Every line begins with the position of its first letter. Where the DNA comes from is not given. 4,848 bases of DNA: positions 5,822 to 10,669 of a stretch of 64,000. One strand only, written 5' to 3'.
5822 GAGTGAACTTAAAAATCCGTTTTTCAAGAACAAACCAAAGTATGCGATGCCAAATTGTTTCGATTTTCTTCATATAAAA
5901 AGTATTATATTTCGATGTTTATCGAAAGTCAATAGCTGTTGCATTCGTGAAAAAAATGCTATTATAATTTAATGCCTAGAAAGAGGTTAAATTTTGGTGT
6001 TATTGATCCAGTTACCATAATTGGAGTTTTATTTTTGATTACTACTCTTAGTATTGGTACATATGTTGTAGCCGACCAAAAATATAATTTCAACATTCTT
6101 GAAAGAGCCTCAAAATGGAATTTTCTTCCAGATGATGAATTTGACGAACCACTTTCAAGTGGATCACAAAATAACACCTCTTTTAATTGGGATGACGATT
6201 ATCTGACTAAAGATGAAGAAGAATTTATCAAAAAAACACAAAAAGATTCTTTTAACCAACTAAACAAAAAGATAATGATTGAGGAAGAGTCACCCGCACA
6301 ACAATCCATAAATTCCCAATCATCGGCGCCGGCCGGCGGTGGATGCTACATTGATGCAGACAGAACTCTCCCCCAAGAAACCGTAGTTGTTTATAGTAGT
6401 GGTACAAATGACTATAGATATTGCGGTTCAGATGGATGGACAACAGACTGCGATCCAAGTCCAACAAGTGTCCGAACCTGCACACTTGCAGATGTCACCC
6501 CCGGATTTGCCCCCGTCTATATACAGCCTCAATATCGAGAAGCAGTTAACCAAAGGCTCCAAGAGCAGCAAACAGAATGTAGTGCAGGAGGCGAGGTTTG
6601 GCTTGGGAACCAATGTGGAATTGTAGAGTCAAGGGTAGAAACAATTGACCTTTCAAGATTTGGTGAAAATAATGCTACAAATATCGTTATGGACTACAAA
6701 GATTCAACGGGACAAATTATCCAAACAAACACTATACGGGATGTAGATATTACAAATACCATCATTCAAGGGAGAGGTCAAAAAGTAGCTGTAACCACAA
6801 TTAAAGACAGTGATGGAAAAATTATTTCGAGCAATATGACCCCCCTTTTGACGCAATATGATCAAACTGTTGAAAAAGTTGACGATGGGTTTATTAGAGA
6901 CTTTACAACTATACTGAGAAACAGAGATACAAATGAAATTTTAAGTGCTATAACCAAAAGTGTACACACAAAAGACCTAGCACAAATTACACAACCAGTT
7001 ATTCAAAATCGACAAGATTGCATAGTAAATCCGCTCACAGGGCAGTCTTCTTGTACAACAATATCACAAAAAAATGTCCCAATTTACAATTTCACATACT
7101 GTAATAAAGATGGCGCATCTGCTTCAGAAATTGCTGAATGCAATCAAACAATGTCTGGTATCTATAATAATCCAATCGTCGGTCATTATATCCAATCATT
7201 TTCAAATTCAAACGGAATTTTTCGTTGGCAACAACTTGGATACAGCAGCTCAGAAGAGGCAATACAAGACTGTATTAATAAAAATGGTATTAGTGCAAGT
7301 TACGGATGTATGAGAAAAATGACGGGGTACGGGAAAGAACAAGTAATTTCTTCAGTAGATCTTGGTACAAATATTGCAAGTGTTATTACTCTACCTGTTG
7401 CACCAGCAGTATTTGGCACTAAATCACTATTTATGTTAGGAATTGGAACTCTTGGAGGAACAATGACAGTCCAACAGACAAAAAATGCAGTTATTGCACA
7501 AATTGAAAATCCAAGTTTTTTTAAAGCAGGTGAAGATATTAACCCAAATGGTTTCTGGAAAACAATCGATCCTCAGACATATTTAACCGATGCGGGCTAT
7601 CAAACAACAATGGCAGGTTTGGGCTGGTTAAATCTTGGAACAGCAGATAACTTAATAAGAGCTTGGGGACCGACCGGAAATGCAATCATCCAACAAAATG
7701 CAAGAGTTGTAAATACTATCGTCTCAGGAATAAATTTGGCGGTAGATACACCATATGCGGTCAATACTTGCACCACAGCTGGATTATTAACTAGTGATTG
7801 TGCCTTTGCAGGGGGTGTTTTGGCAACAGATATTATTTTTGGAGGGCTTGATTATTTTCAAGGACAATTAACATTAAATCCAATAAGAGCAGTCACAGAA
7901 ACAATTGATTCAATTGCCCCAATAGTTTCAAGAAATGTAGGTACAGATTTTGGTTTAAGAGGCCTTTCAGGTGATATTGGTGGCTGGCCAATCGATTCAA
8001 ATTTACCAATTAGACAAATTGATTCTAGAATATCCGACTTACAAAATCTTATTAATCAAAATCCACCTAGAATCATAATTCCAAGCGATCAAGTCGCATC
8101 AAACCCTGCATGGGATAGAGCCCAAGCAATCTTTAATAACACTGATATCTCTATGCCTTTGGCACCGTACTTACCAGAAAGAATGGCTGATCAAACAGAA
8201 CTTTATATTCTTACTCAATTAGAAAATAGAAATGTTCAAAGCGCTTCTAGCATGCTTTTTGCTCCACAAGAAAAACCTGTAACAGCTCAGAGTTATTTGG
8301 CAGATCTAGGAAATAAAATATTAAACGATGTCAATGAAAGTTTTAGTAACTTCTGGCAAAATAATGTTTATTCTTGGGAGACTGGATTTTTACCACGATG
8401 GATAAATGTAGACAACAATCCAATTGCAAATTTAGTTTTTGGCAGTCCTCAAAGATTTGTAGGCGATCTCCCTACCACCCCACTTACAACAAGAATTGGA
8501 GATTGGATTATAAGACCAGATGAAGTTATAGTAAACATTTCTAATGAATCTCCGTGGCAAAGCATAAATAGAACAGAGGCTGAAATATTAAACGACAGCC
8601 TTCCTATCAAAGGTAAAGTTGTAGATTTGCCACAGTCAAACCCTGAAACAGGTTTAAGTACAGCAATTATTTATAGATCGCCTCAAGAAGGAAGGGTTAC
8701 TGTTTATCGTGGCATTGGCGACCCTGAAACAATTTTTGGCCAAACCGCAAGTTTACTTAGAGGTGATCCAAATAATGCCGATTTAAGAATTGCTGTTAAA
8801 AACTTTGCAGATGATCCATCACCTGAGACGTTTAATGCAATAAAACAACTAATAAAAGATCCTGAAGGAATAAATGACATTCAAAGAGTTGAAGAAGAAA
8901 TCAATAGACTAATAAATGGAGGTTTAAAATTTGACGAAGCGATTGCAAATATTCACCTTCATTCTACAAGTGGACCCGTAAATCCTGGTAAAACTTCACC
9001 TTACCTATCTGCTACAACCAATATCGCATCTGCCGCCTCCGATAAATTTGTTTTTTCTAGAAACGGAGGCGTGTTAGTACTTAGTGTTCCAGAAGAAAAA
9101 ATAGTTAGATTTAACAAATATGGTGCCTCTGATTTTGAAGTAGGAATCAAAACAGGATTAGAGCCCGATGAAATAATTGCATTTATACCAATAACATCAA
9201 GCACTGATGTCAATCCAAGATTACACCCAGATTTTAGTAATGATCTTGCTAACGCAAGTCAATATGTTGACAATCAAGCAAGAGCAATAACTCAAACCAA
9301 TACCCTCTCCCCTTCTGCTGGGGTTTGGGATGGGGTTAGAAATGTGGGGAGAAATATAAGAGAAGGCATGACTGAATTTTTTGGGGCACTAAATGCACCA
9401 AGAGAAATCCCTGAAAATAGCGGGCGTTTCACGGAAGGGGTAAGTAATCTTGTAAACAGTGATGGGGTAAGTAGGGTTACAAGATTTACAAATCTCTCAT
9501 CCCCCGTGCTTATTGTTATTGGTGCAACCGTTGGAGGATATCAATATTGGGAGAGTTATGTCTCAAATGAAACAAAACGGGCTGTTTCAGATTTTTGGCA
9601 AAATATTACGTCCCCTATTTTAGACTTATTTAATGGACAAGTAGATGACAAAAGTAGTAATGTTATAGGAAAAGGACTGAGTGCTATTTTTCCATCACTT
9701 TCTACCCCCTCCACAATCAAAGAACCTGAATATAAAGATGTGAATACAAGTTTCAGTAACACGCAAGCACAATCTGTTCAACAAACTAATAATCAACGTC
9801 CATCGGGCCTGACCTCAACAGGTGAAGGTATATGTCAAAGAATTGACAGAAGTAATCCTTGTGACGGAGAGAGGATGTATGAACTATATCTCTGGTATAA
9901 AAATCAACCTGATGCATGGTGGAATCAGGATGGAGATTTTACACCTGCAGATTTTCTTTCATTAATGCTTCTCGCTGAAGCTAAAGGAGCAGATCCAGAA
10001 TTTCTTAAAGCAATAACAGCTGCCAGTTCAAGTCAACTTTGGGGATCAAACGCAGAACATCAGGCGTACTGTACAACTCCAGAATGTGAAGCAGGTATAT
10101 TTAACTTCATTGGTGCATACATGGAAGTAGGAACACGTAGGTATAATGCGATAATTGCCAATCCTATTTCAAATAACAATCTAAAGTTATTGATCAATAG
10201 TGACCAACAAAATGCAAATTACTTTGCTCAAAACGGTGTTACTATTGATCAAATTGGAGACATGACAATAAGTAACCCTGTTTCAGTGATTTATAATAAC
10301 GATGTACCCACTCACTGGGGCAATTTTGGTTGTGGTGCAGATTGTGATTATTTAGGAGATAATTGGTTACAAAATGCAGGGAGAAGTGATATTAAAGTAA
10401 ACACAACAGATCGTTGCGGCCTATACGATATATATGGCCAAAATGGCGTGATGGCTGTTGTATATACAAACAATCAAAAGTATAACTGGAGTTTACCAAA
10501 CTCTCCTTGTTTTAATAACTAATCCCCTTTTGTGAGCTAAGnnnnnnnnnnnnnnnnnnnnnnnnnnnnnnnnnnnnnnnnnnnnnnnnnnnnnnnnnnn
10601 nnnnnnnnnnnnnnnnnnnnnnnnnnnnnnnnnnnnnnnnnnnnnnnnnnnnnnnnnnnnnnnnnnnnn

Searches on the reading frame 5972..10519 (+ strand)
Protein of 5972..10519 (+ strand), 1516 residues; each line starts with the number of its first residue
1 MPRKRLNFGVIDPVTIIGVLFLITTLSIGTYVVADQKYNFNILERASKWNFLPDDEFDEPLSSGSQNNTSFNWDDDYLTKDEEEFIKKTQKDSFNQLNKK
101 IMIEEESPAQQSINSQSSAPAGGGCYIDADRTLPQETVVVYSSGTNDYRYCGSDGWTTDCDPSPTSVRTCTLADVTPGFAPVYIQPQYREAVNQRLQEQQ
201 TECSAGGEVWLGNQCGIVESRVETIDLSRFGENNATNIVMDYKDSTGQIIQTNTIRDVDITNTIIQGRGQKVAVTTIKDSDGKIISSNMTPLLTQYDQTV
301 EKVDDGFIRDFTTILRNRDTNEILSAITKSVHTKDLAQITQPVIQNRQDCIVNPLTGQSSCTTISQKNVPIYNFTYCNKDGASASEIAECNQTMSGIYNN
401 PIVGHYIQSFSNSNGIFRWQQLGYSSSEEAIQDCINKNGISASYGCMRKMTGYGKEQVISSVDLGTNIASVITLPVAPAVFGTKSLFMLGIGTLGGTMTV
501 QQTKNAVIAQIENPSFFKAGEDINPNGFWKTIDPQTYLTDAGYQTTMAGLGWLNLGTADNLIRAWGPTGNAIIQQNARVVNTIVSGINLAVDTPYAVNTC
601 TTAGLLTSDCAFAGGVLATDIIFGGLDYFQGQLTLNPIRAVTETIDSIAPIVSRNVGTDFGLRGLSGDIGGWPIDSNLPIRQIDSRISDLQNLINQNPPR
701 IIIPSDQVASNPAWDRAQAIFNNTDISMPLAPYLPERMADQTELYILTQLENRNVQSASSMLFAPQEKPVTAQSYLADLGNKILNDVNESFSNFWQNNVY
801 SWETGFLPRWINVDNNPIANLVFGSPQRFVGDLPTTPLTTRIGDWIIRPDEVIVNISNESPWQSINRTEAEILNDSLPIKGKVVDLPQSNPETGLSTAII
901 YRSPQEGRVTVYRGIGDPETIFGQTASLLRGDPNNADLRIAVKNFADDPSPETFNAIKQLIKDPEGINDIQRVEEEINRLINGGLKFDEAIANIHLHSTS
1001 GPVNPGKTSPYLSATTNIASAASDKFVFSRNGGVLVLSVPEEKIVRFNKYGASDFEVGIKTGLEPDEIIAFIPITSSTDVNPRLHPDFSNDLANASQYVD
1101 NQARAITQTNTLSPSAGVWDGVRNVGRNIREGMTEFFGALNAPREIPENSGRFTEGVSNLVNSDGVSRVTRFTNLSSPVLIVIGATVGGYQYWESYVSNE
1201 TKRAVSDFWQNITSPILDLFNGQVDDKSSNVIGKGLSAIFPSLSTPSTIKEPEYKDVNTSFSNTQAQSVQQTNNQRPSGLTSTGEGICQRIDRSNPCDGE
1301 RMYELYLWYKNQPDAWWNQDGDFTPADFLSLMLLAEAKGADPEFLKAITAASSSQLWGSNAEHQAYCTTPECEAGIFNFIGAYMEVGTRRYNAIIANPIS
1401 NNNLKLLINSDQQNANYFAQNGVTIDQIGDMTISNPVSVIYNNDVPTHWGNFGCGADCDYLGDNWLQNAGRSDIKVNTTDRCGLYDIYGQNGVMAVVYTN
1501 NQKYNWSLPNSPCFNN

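Call 4: search_protein_families(library=pfam, proteins=[window:5972-10519:+], max_evalue=10)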
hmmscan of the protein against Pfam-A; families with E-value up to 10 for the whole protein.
window:5972-10519:+ (1516 aa): 0 families

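Call 5: search_protein_families(library=ncbifam, proteins=[window:5972-10519:+], max_evalue=10)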
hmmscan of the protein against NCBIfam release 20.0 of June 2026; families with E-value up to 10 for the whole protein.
window:5972-10519:+ (1516 aa): 1 family
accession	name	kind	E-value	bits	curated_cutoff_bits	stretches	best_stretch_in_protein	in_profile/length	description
NF047714.1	adhesin_SiiEA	exception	0.014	14.9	425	1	231-288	171-226/229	BapA-related adhesin SiiEA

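Call 13: search_protein_families(library=padloc, proteins=[window:5972-10519:+], max_evalue=10)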
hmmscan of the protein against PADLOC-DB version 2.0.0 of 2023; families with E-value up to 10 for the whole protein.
window:5972-10519:+ (1516 aa): 0 families

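Call 14: search_protein_families(library=phrogs, proteins=[window:5972-10519:+], max_evalue=10)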
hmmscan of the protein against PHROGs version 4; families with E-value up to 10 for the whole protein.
window:5972-10519:+ (1516 aa): 2 families
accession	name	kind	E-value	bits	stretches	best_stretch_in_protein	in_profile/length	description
phrog_28711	-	unknown function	0.12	12.6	1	333-368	128-163/305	-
phrog_7552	-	unknown function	5.3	8.1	0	562-581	34-53/55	-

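Call 38: find_encoding_contigs(protein=window:5972-10519:+, flank=3000, max_places=4)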
Protein window:5972-10519:+ (1516 aa): 4 contigs read that carry it; 2 places shown.
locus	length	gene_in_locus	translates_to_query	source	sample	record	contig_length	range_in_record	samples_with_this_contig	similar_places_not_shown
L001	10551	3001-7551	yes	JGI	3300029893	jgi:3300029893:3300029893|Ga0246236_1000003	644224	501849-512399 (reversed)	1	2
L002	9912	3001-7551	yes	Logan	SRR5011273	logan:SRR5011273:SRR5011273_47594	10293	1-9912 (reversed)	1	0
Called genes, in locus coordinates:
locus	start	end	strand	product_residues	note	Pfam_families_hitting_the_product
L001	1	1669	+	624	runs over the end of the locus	PF00515:TPR_1 (faint), PF07719:TPR_2 (faint), PF13431:TPR_17 (faint), PF13432:TPR_16 (faint), PF13181:TPR_8 (faint), PF14559:TPR_19 (weak), PF13414:TPR_11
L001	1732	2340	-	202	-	PF19502:DUF6036 (weak)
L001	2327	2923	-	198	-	-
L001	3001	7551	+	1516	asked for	-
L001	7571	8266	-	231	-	PF04402:SIMPL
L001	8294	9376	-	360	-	PF01476:LysM, PF23473:LysM3_LYK4_5 (weak), PF01551:Peptidase_M23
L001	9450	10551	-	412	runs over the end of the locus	PF07497:Rho_RNA_bind, PF00006:ATP-synt_ab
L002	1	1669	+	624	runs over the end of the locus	PF00515:TPR_1 (faint), PF07719:TPR_2 (faint), PF13431:TPR_17 (faint), PF13432:TPR_16 (faint), PF13181:TPR_8 (faint), PF14559:TPR_19 (weak), PF13414:TPR_11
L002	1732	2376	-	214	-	PF19502:DUF6036 (weak)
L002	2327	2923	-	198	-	-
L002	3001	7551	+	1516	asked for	-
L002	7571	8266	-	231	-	PF04402:SIMPL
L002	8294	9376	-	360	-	PF01476:LysM, PF23473:LysM3_LYK4_5 (weak), PF01551:Peptidase_M23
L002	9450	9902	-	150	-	PF00006:ATP-synt_ab (weak)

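Call 57: list_cluster_members(proteins=[P0001, P0002, P0003, P0004, P0005, P0006, P0007, P0008, P0009, window:5972-10519:+])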
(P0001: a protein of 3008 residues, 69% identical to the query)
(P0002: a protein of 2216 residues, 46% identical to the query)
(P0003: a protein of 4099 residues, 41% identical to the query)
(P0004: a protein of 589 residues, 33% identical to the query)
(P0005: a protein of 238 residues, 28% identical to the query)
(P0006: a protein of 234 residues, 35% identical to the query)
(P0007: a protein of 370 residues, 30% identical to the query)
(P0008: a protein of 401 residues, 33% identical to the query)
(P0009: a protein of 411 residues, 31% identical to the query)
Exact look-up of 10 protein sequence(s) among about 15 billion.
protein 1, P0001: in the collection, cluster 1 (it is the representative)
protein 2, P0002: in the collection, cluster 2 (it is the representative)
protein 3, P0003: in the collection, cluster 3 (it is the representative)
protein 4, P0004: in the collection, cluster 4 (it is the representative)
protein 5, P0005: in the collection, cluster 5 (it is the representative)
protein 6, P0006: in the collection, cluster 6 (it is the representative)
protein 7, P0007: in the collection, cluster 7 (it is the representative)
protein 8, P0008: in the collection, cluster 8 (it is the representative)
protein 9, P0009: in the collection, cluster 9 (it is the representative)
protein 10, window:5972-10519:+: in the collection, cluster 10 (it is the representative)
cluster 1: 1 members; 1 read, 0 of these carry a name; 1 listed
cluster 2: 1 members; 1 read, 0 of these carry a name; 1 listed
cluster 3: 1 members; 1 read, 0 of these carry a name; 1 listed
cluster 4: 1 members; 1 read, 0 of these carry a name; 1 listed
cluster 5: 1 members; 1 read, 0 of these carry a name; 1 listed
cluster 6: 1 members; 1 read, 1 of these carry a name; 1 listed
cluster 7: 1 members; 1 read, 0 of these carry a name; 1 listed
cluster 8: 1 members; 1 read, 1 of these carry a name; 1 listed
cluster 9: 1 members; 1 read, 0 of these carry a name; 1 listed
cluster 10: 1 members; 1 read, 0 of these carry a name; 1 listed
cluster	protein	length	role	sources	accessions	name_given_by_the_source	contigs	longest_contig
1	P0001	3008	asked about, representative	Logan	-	-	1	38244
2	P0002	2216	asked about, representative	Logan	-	-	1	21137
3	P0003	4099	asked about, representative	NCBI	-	-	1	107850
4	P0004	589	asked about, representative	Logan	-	-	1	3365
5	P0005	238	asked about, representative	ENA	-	-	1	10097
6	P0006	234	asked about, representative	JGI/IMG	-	hypothetical protein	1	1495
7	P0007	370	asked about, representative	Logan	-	-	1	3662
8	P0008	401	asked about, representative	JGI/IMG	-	hypothetical protein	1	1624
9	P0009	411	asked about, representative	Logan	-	-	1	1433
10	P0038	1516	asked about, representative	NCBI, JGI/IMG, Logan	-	-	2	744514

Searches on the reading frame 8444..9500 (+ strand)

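Call 4: search_protein_families(library=pfam, proteins=[window:8444-9500:+], max_evalue=10)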
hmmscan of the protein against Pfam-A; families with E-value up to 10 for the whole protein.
window:8444-9500:+ (352 aa): 0 families

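Call 5: search_protein_families(library=ncbifam, proteins=[window:8444-9500:+], max_evalue=10)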
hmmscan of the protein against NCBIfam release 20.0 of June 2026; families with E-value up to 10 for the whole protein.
window:8444-9500:+ (352 aa): 1 family
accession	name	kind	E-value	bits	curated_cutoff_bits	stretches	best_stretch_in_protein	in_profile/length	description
NF009001.0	PRK12346.1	subfamily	0.13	11.8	439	1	243-309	83-150/316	transaldolase A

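Call 6: search_solved_structures(query=window:8444-9500:+, max_evalue=10, show_alignments=3)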
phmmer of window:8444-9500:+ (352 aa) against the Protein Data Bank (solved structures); distinct sequences matched with E-value up to 10: 2.
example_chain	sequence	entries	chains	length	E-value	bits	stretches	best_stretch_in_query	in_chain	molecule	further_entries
6knd_A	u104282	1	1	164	1.6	11.2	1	118-168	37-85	Translation initiation factor eIF5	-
6kne_A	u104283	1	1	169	1.6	11.1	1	118-168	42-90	Translation initiation factor eIF5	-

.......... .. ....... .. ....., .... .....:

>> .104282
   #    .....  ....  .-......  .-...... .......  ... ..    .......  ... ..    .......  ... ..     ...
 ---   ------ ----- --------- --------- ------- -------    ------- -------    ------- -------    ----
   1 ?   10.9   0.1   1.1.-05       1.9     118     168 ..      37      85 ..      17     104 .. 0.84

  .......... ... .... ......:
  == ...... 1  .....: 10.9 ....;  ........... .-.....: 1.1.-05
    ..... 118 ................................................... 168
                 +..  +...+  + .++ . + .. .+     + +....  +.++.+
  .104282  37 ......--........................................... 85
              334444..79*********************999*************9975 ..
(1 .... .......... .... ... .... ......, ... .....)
